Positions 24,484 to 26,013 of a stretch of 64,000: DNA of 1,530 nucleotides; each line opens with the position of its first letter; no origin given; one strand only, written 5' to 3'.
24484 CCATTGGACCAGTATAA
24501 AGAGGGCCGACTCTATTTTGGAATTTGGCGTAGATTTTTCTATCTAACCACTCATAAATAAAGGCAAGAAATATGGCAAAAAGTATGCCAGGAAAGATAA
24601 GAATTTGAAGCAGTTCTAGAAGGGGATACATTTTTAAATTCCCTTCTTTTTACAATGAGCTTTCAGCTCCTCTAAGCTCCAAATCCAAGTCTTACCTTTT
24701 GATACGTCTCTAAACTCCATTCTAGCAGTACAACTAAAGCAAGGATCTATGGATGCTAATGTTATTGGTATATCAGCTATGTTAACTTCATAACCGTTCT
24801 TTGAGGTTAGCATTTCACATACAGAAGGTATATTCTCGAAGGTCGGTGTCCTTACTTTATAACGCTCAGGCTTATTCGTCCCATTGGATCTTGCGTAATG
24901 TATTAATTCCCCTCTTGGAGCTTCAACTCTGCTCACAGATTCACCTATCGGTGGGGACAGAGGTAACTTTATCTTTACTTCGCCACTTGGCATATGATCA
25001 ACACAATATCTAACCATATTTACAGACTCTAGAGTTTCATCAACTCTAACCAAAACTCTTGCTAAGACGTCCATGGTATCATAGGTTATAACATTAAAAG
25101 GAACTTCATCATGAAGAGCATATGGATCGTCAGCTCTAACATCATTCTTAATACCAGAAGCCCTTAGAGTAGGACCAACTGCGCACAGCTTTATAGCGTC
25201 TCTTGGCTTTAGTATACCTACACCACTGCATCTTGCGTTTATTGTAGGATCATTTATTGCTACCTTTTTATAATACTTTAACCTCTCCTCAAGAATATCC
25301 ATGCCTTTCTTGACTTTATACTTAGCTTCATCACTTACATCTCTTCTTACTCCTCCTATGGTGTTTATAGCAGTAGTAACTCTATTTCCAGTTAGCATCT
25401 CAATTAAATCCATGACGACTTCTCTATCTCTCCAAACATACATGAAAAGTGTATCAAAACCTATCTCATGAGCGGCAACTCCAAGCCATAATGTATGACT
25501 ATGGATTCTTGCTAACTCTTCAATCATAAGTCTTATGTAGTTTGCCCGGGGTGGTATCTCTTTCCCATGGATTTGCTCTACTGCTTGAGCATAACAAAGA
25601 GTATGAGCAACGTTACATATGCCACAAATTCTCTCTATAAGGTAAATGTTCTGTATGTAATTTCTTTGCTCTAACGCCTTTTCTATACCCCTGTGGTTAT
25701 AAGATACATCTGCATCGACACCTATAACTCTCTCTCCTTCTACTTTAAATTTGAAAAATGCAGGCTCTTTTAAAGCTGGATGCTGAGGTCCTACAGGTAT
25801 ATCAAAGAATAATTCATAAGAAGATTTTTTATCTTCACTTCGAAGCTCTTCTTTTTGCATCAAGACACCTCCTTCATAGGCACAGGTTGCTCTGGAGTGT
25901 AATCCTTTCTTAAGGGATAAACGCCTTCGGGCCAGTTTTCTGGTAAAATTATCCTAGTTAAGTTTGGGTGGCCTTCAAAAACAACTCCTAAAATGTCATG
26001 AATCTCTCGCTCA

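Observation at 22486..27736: Complex-I-ordered [NiFe]-hydrogenase operon with no antiporter-like subunit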

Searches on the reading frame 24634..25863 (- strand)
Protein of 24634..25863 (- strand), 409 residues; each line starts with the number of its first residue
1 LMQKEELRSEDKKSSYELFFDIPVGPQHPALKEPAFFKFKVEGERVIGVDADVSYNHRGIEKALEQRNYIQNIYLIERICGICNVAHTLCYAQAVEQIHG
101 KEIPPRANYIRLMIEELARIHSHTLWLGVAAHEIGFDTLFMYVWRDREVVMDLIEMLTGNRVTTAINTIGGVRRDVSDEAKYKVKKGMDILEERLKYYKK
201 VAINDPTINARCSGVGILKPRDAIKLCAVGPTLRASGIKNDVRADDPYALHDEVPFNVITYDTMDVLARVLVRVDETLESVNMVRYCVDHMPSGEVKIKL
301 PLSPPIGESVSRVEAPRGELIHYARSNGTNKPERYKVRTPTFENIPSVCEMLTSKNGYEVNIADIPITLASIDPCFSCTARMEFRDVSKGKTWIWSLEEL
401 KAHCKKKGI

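Call 4: search_protein_families(library=pfam, proteins=[window:24634-25863:-], max_evalue=0.01)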
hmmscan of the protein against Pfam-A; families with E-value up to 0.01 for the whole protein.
window:24634-25863:- (409 aa): 2 families
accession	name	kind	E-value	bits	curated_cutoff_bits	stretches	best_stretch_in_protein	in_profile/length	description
PF00346.24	Complex1_49kDa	-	2e-67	227.5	24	2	134-299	2-167/271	Respiratory-chain NADH dehydrogenase, 49 Kd subunit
PF00374.24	NiFeSe_Hases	-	1.2e-15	57.9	25.8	1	58-126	1-69/508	Nickel-dependent hydrogenase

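Call 5: search_protein_families(library=ncbifam, proteins=[window:24634-25863:-], max_evalue=0.01)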
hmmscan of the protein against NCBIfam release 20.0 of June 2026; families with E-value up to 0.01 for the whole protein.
window:24634-25863:- (409 aa): 14 families
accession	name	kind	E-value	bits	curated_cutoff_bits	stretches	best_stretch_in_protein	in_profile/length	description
NF004739.1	PRK06075.1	equivalog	1.1e-97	327.3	360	2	22-298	3-279/384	NADH-quinone oxidoreductase subunit D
TIGR01962.1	NuoD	equivalog_domain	1.7e-88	297.2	459.35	2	22-299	5-282/386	NADH dehydrogenase (quinone) subunit D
NF040602.1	F420_dehyd_FpoD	exception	1.8e-87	293.8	600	1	22-379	10-370/372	F420H2 dehydrogenase subunit FpoD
NF008974.0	PRK12322.1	equivalog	1.7e-80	270.8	522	1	22-374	9-359/366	NADH-quinone oxidoreductase subunit D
NF009808.0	PRK13292.1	equivalog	3.5e-73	246.7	1156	2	22-295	410-683/791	NADH-quinone oxidoreductase subunit B/C/D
NF008728.0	PRK11742.1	equivalog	8.3e-66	222.6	840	2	16-305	211-500/598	NADH-quinone oxidoreductase subunit C/D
NF005649.0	PRK07415.1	equivalog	2.4e-59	201.4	583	2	22-296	13-288/394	NAD(P)H-quinone oxidoreductase subunit H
NF033181.1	NiFeSe_hydrog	equivalog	5.2e-19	68.5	600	2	50-126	29-106/507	nickel-dependent hydrogenase large subunit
TIGR03295.1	frhA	equivalog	1.1e-18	67.5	392.5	2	58-187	41-177/412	coenzyme F420 hydrogenase subunit alpha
NF045518.1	H2_NiFeSe_large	exception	3.4e-15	55.8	780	2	40-125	19-105/485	NiFeSe hydrogenase large subunit HysA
NF040828.1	sulfhyd_ShyA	equivalog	1.4e-11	43.9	700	2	66-172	46-157/415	NAD(P)-dependent hydrogenase/sulfhydrogenase 2 subunit alpha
NF041785.2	VhuA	equivalog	2.1e-11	43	800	1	58-127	39-108/418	F420-non-reducing hydrogenase Vhu subunit A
NF007550.0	PRK10170.1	equivalog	2.8e-09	35.9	1101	1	42-125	38-121/597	Ni/Fe-hydrogenase large subunit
NF007778.0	PRK10467.1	equivalog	8.9e-09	34.2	969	1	57-125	38-106/567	hydrogenase 2 large subunit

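Call 7: find_related_loci(query=window:24634-25863:-, collection=genome_contigs, flank=10000)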
Query window:24634-25863:- (409 aa) in genome_contigs; peptide patterns used: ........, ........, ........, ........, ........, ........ (x = any residue, [..] = any of these).
209 stretches matched a pattern; 3 encode a relative of the query (tblastn E <= 1e-3); 3 distinct loci.
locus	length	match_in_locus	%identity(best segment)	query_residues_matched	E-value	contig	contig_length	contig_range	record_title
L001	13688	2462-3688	96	1-409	0e+0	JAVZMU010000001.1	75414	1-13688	MAG: Nitrososphaerales archaeon isolate DRTY-6_201912_bins_25 DRTY-6_201912_bins_25_scaffold_1, whole genome shotgun seq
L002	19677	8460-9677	89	1-406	0e+0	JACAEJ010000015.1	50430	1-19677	MAG: Nitrososphaerales archaeon isolate L.E.AR.22 k119_407962, whole genome shotgun sequence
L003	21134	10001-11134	28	24-373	3e-42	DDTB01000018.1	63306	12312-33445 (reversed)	MAG TPA_asm: Chitinophagaceae bacterium UBA2375 UBA2375_contig_7988, whole genome shotgun sequence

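Call 9: find_homologous_proteins(query=window:24634-25863:-, max_evalue=1e-30)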
Query window:24634-25863:- (409 aa): 7992 proteins with E <= 1e-30 among 8000 candidates; the best 120 are listed.
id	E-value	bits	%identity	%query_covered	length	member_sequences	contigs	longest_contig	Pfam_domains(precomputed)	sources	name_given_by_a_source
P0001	4.8e-253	857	90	100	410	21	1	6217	PF00374.25,PF00346.25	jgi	jgi:NADH-quinone oxidoreductase subunit D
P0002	7.4e-250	846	88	100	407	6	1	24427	PF00374.25,PF00346.25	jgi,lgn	-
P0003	5.5e-203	692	74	95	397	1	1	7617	PF00374.25,PF00346.25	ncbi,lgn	-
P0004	2.4e-196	670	73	95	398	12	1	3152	PF00374.25,PF00346.25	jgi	-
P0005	6.7e-195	666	72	95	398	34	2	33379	PF00374.25,PF00346.25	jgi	-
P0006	2.2e-182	624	67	95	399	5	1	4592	PF00374.25,PF00346.25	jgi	jgi:NADH-quinone oxidoreductase subunit D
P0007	4.2e-182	623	69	95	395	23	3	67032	PF00374.25,PF00346.25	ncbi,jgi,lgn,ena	-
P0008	1.4e-180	618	68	95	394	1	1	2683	PF00374.25,PF00346.25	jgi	-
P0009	1.5e-180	618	69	95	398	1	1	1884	PF00374.25,PF00346.25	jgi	-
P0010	1.6e-180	618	68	93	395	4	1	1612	PF00374.25,PF00346.25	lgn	-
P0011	1.3e-179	615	68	95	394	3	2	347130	PF00374.25,PF00346.25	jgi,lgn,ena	jgi:membrane-bound hydrogenase subunit alpha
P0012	1.4e-179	615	67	95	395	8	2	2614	PF00374.25,PF00346.25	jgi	-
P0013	3.5e-179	614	68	95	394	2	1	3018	PF00374.25,PF00346.25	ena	-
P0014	7.6e-179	613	66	95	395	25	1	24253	PF00374.25,PF00346.25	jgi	-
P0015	2.2e-178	611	66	95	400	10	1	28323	PF00374.25,PF00346.25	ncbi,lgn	ncbi:MAG: nickel-dependent hydrogenase large subunit [Candidatus Bathyarchaeia archaeon]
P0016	1.4e-177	608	66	95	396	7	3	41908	PF00374.25,PF00346.25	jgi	jgi:NADH-quinone oxidoreductase subunit D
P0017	2.9e-177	607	65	95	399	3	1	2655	PF00374.25,PF00346.25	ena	-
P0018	1.2e-176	605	66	94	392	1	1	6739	PF00374.25,PF00346.25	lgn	-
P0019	1.5e-176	605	66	95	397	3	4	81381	PF00374.25,PF00346.25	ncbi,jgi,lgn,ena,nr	ncbi:MAG: NADH dehydrogenase subunit [Thermoprotei archaeon]|nr:MAG: NADH dehydrogenase subunit [The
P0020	7.1e-176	603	65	95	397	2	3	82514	PF00374.25,PF00346.25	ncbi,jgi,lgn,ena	-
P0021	3.7e-175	601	66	95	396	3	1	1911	PF00374.25,PF00346.25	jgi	jgi:membrane-bound hydrogenase subunit alpha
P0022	7.9e-175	599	64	95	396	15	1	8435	PF00374.25,PF00346.25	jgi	jgi:NADH-quinone oxidoreductase subunit D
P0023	8.3e-175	599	64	95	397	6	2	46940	PF00374.25,PF00346.25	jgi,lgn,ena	-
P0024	1.3e-174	599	64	95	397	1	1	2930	PF00374.25,PF00346.25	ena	-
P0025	2.5e-174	598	65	95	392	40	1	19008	PF00374.25,PF00346.25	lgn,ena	-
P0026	3.5e-174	597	66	93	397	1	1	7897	PF00374.25,PF00346.25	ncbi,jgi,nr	ncbi:MAG: NADH dehydrogenase subunit [Thermoprotei archaeon]|nr:MAG: NADH dehydrogenase subunit [The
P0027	4.9e-174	597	65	93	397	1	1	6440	PF00374.25,PF00346.25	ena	-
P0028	4.9e-174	597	65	93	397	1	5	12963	PF00374.25,PF00346.25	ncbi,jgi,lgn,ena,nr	ncbi:MAG: NADH dehydrogenase subunit [Thermoprotei archaeon]|nr:MAG: NADH dehydrogenase subunit [The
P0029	5.1e-174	597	65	94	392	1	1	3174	PF00374.25,PF00346.25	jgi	-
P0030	6.3e-174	596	64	95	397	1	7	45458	PF00374.25,PF00346.25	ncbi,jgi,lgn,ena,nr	ncbi:MAG: NADH dehydrogenase subunit [Thermoprotei archaeon]|nr:MAG: NADH dehydrogenase subunit [The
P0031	6.4e-174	596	64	95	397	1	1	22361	PF00374.25,PF00346.25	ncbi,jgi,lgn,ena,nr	ncbi:MAG: NADH dehydrogenase subunit [Thermoprotei archaeon]|nr:MAG: NADH dehydrogenase subunit [The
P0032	9.2e-174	596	65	93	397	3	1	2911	PF00374.25,PF00346.25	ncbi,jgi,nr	ncbi:MAG: NADH dehydrogenase subunit [Thermoprotei archaeon]|nr:MAG: NADH dehydrogenase subunit [The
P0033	1.7e-173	595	64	95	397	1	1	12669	PF00374.25,PF00346.25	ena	-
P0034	2.2e-173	595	64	95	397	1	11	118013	PF00374.25,PF00346.25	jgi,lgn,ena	-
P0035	7.0e-173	593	63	97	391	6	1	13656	PF00374.25,PF00346.25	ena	-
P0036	2.0e-172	591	64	95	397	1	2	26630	PF00374.25,PF00346.25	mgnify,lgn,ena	mgnify:CR=1 FL=1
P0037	2.4e-172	591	64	96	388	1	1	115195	PF00374.25,PF00346.25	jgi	-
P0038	4.2e-172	590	66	95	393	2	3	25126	PF00374.25,PF00346.25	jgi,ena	-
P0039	2.2e-171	588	65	94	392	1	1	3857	PF00374.25,PF00346.25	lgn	-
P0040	2.7e-171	588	65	95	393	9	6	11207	PF00374.25,PF00346.25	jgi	jgi:Ni,Fe-hydrogenase III large subunit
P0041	3.5e-171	587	63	97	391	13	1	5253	PF00374.25,PF00346.25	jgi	-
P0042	3.8e-170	584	63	96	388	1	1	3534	PF00374.25,PF00346.25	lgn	-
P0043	4.1e-170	584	64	96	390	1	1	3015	PF00374.25,PF00346.25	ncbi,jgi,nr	ncbi:NADH dehydrogenase subunit [Candidatus Bathyarchaeota archaeon]|nr:MAG: NADH dehydrogenase subu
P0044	4.2e-170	584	64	96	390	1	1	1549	PF00374.25,PF00346.25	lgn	-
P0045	4.7e-170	584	65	94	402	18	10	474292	PF00374.25,PF00346.25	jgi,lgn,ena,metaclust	jgi:NADH-quinone oxidoreductase subunit D|metaclust:\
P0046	5.3e-170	584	63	96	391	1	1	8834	PF00374.25,PF00346.25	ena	-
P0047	5.7e-170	583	64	96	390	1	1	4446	PF00374.25,PF00346.25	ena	-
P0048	1.1e-169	582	63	96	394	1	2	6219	PF00374.25,PF00346.25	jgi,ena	-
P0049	1.1e-169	582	63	96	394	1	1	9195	PF00374.25,PF00346.25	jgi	-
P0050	1.7e-169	582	63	94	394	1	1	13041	PF00374.25,PF00346.25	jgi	jgi:membrane-bound hydrogenase subunit alpha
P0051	2.8e-169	581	63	95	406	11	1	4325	PF00374.25,PF00346.25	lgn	-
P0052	3.3e-169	581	63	96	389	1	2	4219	PF00374.25,PF00346.25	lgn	-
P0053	3.5e-169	581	63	96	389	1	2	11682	PF00374.25,PF00346.25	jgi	-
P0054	4.3e-169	581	62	95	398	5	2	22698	PF00374.25,PF00346.25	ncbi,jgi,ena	-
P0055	8.1e-169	580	62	95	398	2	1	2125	PF00374.25,PF00346.25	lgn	-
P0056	8.6e-169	580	62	95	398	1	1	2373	PF00374.25,PF00346.25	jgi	-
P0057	1.2e-168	579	61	96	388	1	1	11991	PF00374.25,PF00346.25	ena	-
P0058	1.6e-168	579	63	96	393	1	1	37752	PF00374.25,PF00346.25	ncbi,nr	ncbi:MAG: nickel-dependent hydrogenase large subunit [Thermoproteota archaeon]|nr:nickel-dependent h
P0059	1.9e-168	578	62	94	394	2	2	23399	PF00374.25,PF00346.25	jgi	jgi:membrane-bound hydrogenase subunit alpha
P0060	2.4e-168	578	63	95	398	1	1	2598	PF00374.25,PF00346.25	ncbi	-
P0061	2.5e-168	578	63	94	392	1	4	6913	PF00374.25,PF00346.25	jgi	jgi:Ni,Fe-hydrogenase III large subunit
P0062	3.2e-168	578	61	94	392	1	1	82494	PF00374.25,PF00346.25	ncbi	-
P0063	5.1e-168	577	65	94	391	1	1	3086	PF00374.25,PF00346.25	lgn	-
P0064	8.1e-168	576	62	96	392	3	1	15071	PF00374.25,PF00346.25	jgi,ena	-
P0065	8.9e-168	576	63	96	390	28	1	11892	PF00374.25,PF00346.25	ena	-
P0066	1.1e-167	576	61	96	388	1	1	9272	PF00374.25,PF00346.25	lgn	-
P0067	1.7e-167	575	63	94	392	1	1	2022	PF00374.25,PF00346.25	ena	-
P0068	1.8e-167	575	64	96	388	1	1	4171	PF00374.25,PF00346.25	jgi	-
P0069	2.4e-167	575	64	94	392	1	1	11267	PF00374.25,PF00346.25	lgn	-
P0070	3.0e-167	574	62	96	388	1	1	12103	PF00374.25,PF00346.25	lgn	-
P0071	3.4e-167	574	62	95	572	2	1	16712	PF00374.25,PF00329.26,PF00346.25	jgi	-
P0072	4.2e-167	574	63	93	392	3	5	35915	PF00374.25,PF00346.25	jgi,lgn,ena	-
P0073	4.3e-167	574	63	94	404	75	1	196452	PF00374.25,PF00346.25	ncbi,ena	-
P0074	4.4e-167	574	62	96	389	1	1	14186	PF00374.25,PF00346.25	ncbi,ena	-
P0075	4.4e-167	574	63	95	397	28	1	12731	PF00374.25,PF00346.25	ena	-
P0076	1.0e-166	573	63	96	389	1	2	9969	PF00374.25,PF00346.25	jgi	jgi:membrane-bound hydrogenase subunit alpha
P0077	1.3e-166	572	63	93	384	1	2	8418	PF00374.25,PF00346.25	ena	-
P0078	1.7e-166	572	63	94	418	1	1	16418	PF00374.25,PF00346.25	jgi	-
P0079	1.8e-166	572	63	93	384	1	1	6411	PF00374.25,PF00346.25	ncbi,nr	ncbi:NADH dehydrogenase subunit [Candidatus Bathyarchaeota archaeon]|nr:MAG: NADH dehydrogenase subu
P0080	1.8e-166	572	63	93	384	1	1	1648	PF00374.25,PF00346.25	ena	-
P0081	2.0e-166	572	63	93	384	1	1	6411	PF00374.25,PF00346.25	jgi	-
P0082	2.0e-166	572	63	93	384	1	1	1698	PF00374.25,PF00346.25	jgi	-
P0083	2.3e-166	572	63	95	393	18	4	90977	PF00374.25,PF00346.25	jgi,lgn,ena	jgi:NADH-quinone oxidoreductase subunit D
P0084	2.4e-166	571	63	93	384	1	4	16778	PF00374.25,PF00346.25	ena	-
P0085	2.6e-166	571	63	93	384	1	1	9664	PF00374.25,PF00346.25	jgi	-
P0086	3.3e-166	571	63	93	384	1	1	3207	PF00374.25,PF00346.25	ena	-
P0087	3.4e-166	571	63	93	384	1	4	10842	PF00374.25,PF00346.25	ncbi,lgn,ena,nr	ncbi:NADH dehydrogenase subunit [Candidatus Bathyarchaeota archaeon]|nr:MAG: NADH dehydrogenase subu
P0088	3.6e-166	571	63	93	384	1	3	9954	PF00374.25,PF00346.25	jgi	-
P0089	4.6e-166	571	63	93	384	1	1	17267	PF00374.25,PF00346.25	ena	-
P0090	8.8e-166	570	63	93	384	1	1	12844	PF00374.25,PF00346.25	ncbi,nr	ncbi:nickel-dependent hydrogenase large subunit [Candidatus Bathyarchaeota archaeon]|nr:nickel-depen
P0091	1.0e-165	569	64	94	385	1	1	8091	PF00374.25,PF00346.25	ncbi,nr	ncbi:MAG: nickel-dependent hydrogenase large subunit [Candidatus Methanomethylicus sp.]|nr:nickel-de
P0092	1.2e-165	569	63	93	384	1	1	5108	PF00374.25,PF00346.25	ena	-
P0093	1.2e-165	569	63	95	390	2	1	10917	PF00374.25,PF00346.25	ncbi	-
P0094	1.3e-165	569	63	96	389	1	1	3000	PF00374.25,PF00346.25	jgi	jgi:NADH-quinone oxidoreductase subunit D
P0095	1.7e-165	569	63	93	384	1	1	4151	PF00374.25,PF00346.25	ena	-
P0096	1.7e-165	569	63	93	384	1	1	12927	PF00374.25,PF00346.25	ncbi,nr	ncbi:NADH dehydrogenase subunit [Candidatus Bathyarchaeota archaeon B24-2]|nr:MAG: NADH dehydrogenas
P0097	1.8e-165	569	63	93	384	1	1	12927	PF00374.25,PF00346.25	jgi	-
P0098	2.9e-165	568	62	95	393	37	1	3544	PF00374.25,PF00346.25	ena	-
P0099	3.6e-165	568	64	93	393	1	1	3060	PF00374.25,PF00346.25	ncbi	ncbi:MAG: nickel-dependent hydrogenase large subunit [Candidatus Hodarchaeota archaeon]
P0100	3.7e-165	568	62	96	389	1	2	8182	PF00374.25,PF00346.25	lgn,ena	-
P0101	3.9e-165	567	64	89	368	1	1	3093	PF00374.25,PF00346.25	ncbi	ncbi:MAG: nickel-dependent hydrogenase large subunit, partial [Candidatus Bathyarchaeia archaeon]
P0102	4.4e-165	567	63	93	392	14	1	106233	PF00374.25,PF00346.25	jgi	-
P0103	4.9e-165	567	62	96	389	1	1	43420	PF00374.25,PF00346.25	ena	-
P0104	5.3e-165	567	62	95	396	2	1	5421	PF00374.25,PF00346.25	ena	-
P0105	5.6e-165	567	62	98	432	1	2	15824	PF00374.25,PF00346.25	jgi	jgi:NADH-quinone oxidoreductase subunit D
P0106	6.1e-165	567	63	94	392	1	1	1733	PF00374.25,PF00346.25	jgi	jgi:NADH-quinone oxidoreductase subunit D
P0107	7.4e-165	567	63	96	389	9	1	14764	PF00374.25,PF00346.25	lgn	-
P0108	9.4e-165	566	64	94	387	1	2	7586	PF00374.25,PF00346.25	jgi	-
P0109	1.1e-164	566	63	96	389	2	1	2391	PF00374.25,PF00346.25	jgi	jgi:membrane-bound hydrogenase subunit alpha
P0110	1.2e-164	566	62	96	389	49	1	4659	PF00374.25,PF00346.25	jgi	-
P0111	1.7e-164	565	61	96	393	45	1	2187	PF00374.25,PF00346.25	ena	-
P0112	1.9e-164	565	63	95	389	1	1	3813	PF00374.25,PF00346.25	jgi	jgi:membrane-bound hydrogenase subunit alpha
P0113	2.8e-164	565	63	93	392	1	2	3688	PF00374.25,PF00346.25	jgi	-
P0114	3.2e-164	564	62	96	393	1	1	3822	PF00374.25,PF00346.25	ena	-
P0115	4.0e-164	564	61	96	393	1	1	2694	PF00374.25,PF00346.25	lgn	-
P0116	4.0e-164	564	62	94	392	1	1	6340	PF00374.25,PF00346.25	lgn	-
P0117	5.1e-164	564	62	96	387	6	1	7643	PF00374.25,PF00346.25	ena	-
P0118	6.6e-164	563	62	96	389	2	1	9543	PF00374.25,PF00346.25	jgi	jgi:membrane-bound hydrogenase subunit alpha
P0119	6.8e-164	563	64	95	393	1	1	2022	PF00374.25,PF00346.25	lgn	-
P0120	7.1e-164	563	63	94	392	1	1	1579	PF00374.25,PF00346.25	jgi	jgi:NADH-quinone oxidoreductase subunit D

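Call 12: find_encoding_contigs(protein=P0007, flank=10000, max_places=2)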
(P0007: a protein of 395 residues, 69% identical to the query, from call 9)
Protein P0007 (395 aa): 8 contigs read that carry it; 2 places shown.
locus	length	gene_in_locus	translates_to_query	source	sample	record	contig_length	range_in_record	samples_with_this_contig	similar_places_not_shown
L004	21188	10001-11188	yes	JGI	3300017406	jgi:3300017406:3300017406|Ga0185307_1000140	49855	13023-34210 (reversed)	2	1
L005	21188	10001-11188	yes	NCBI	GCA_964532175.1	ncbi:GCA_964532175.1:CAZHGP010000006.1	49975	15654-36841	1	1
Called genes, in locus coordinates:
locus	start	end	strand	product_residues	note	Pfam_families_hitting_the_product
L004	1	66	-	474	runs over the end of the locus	PF01523:PmbA_TldD_1st, PF19289:PmbA_TldD_3rd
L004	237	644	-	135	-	PF01398:JAB (weak), PF14464:Prok-JAB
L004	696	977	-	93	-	-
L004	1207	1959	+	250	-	PF01467:CTP_transf_like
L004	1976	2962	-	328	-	PF04893:Yip1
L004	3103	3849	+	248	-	PF00009:GTP_EFTU (faint), PF00448:SRP54 (faint), PF03029:ATP_bind_1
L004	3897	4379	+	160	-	PF12838:Fer4_7 (weak), PF13187:Fer4_9, PF00037:Fer4 (weak), PF13237:Fer4_10, PF13247:Fer4_11 (weak), PF14697:Fer4_21, PF12838:Fer4_7, PF13187:Fer4_9, +9 more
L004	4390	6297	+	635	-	PF02730:AFOR_N, PF01314:AFOR_C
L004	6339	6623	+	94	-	-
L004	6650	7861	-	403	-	PF01926:MMR_HSR1, PF02421:FeoB_N (faint), PF08438:YGR210-like_G4, PF02824:TGS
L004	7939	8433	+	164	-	PF01750:HycI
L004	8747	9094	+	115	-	PF00507:Oxidored_q4 (weak)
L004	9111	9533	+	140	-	PF01058:Oxidored_q6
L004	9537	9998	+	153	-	PF00329:Complex1_30kDa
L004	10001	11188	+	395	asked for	PF00374:NiFeSe_Hases, PF00346:Complex1_49kDa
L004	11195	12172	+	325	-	PF00146:NADHdh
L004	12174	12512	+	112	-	PF12797:Fer4_2 (faint), PF12837:Fer4_6 (faint), PF13237:Fer4_10 (faint), PF13459:Fer4_15 (faint), PF14697:Fer4_21, PF12838:Fer4_7, PF13187:Fer4_9 (weak), PF00037:Fer4 (weak), +1 more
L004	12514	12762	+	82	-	PF13244:MbhD, PF00499:Oxidored_q3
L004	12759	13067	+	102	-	-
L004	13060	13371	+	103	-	PF00420:Oxidored_q2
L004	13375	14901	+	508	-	PF00662:Proton_antipo_N, PF00361:Proton_antipo_M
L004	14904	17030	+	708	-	PF00662:Proton_antipo_N, PF00361:Proton_antipo_M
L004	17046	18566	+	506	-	PF00662:Proton_antipo_N, PF00361:Proton_antipo_M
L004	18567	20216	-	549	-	PF01921:tRNA-synt_1f, PF19269:Anticodon_2 (faint)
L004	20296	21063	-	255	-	-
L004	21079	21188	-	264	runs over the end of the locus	PF01398:JAB, PF03665:UPF0172 (weak), PF14464:Prok-JAB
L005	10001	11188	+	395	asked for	PF00374:NiFeSe_Hases, PF00346:Complex1_49kDa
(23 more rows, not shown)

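Call 13: find_encoding_contigs(protein=P0011, flank=10000, max_places=1)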
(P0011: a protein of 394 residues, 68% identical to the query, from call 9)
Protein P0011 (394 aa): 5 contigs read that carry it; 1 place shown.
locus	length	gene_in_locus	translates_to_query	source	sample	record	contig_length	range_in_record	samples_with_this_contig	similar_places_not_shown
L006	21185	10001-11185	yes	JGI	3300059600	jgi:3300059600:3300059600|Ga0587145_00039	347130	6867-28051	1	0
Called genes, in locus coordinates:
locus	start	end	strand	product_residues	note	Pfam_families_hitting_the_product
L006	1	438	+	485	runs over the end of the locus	PF00478:IMPDH, PF04481:DUF561 (faint), PF00571:CBS, PF01070:FMN_dh (weak), PF03060:NMO (weak), PF01645:Glu_synthase (weak)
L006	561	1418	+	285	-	PF00730:HhH-GPD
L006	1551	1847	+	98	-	-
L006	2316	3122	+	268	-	PF01177:Asp_Glu_race, PF17645:Amdase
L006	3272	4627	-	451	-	PF01546:Peptidase_M20, PF07687:M20_dimer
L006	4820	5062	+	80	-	PF01037:AsnC_trans_reg, PF22482:AsnC_trans_reg_3 (weak)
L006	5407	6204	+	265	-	PF08704:GCD14, PF01135:PCMT (weak)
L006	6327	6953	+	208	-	-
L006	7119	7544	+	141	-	PF13183:Fer4_8 (weak)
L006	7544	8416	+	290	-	PF02754:CCG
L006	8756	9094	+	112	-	PF00507:Oxidored_q4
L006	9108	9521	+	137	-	PF01058:Oxidored_q6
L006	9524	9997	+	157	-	PF00329:Complex1_30kDa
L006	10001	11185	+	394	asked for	PF00374:NiFeSe_Hases, PF00346:Complex1_49kDa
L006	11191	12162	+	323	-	PF00146:NADHdh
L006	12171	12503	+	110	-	PF12837:Fer4_6 (weak), PF13237:Fer4_10 (weak), PF14697:Fer4_21 (weak), PF12838:Fer4_7, PF13187:Fer4_9 (weak), PF13484:Fer4_16 (faint), PF00037:Fer4 (weak)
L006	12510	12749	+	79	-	PF13244:MbhD, PF00499:Oxidored_q3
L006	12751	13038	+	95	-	-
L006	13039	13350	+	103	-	PF00420:Oxidored_q2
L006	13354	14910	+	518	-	PF00662:Proton_antipo_N, PF00361:Proton_antipo_M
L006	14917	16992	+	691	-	PF00662:Proton_antipo_N, PF00361:Proton_antipo_M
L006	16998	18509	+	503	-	PF00662:Proton_antipo_N, PF00361:Proton_antipo_M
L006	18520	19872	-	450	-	PF27218:MJ0043_C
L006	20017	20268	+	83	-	-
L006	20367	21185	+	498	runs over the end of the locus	PF00587:tRNA-synt_2b, PF03129:HGTP_anticodon, PF09180:ProRS-C_1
